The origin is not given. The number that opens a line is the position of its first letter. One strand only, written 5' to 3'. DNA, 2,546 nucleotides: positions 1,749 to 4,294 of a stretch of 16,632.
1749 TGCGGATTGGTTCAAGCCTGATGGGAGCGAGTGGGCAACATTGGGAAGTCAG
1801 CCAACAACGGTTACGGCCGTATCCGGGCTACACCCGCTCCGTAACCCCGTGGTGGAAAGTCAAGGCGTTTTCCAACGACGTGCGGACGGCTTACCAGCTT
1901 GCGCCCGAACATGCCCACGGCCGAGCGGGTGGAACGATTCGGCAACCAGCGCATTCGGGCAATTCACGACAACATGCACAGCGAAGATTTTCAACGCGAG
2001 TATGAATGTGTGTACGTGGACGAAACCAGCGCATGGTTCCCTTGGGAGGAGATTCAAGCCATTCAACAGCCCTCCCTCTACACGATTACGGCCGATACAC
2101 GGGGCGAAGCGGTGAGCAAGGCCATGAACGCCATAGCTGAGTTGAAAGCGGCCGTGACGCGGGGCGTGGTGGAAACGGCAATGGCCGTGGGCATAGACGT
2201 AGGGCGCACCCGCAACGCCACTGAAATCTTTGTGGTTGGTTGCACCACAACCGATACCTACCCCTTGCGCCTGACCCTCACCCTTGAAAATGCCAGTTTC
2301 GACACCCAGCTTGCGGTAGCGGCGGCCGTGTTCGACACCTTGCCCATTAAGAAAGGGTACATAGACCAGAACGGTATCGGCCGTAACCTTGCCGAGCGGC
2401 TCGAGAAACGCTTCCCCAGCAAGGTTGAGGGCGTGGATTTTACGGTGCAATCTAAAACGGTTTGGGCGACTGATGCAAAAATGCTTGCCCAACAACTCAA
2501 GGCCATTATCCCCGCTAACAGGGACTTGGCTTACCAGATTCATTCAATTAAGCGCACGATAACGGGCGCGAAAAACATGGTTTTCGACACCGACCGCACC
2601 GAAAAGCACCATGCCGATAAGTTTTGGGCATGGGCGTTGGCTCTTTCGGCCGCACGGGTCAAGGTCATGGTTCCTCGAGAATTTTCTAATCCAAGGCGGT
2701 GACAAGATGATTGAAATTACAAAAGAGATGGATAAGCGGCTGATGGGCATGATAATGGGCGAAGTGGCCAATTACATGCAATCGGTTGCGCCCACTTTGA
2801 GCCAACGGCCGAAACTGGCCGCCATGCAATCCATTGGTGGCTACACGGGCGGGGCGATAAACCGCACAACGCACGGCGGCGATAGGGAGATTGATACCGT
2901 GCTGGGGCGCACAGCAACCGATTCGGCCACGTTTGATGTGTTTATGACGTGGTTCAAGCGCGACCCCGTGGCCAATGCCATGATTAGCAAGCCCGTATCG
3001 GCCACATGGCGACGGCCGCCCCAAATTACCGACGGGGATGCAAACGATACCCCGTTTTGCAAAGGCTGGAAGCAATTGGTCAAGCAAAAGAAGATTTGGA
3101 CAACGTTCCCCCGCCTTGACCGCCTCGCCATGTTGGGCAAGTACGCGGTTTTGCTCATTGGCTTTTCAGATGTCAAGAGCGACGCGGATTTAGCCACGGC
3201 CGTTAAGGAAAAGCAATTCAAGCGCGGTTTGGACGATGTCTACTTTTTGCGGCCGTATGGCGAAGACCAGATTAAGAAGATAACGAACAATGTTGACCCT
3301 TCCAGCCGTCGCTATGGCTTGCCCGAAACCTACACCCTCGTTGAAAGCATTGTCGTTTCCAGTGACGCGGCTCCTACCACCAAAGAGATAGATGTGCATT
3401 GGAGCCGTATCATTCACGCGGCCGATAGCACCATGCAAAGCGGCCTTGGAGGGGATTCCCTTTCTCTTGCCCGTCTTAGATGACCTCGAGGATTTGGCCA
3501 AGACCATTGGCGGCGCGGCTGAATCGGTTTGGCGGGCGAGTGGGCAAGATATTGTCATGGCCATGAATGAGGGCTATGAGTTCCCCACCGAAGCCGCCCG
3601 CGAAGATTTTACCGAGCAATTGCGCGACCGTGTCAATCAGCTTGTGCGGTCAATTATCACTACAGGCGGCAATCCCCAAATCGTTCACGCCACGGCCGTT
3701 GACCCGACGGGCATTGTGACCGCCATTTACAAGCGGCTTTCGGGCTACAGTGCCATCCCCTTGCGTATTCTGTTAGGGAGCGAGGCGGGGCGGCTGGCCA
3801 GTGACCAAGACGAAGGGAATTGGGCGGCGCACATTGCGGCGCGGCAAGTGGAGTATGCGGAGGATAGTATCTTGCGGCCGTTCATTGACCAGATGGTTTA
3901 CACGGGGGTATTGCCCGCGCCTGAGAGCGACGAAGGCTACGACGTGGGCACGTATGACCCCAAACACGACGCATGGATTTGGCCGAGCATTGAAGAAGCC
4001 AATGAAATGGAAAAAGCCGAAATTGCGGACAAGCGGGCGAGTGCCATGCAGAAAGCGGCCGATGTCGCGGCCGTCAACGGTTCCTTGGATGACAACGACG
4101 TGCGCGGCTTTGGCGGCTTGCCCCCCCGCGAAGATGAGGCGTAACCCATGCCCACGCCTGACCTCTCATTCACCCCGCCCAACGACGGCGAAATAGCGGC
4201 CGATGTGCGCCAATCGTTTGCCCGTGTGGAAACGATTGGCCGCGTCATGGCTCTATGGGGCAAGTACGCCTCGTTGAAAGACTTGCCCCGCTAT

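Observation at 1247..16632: Every large gene is broken, always by a +1 frame change at a short homopolymer: a systematic insertion artifact or a recently inactivated prophage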

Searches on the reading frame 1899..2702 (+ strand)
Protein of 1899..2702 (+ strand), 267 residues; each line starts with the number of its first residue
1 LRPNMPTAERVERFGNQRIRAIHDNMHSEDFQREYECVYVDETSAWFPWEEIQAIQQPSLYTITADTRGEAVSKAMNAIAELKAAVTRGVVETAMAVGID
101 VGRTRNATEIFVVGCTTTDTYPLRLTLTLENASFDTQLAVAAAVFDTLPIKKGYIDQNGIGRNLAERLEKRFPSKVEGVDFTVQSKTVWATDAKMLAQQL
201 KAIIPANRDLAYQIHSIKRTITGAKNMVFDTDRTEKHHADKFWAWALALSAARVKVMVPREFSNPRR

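Call 7: search_protein_families(library=pfam, proteins=[window:1899-2702:+], max_evalue=0.01)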
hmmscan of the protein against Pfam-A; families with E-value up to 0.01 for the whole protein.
window:1899-2702:+ (267 aa): 1 family
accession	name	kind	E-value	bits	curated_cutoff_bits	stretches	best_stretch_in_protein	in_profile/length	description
PF17289.8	Terminase_6C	-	2.3e-07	31.4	22.6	1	98-250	2-153/155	Terminase RNaseH-like domain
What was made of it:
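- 1247..2702 (+): Large terminase, split frame 2 to 0. NCBI calls the halves as two hypothetical proteins, IPL28_25110 and IPL28_25115. Terminase_6N in the first half and Terminase_6C in the second (call 7).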

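Call 8: search_protein_families(library=phrogs, proteins=[window:1899-2702:+], max_evalue=0.001)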
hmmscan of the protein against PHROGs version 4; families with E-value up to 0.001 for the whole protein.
window:1899-2702:+ (267 aa): 4 families
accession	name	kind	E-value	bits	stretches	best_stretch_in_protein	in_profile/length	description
phrog_5909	-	head and packaging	2.1e-29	103.5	1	19-257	48-273/285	terminase large subunit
phrog_5713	-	head and packaging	4.3e-23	82.9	1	132-254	4-127/143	terminase large subunit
phrog_2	-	head and packaging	9.7e-06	25.6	1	22-259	438-600/807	terminase large subunit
phrog_22646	-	unknown function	0.00035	20.7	1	3-39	232-268/374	-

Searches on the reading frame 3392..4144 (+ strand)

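Call 7: search_protein_families(library=pfam, proteins=[window:3392-4144:+], max_evalue=0.01)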
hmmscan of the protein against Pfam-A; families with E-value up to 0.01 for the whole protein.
window:3392-4144:+ (250 aa): 1 family
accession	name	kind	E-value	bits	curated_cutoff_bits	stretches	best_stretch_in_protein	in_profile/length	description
PF06381.16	Phage_portal_3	-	2.9e-13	49.7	33.8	1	18-221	164-357/357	Phage portal protein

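Call 8: search_protein_families(library=phrogs, proteins=[window:3392-4144:+], max_evalue=0.001)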
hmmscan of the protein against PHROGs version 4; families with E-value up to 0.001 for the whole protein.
window:3392-4144:+ (250 aa): 1 family
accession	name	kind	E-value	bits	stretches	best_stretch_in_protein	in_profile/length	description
phrog_146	-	head and packaging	1.4e-23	84.6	1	19-238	218-421/587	portal protein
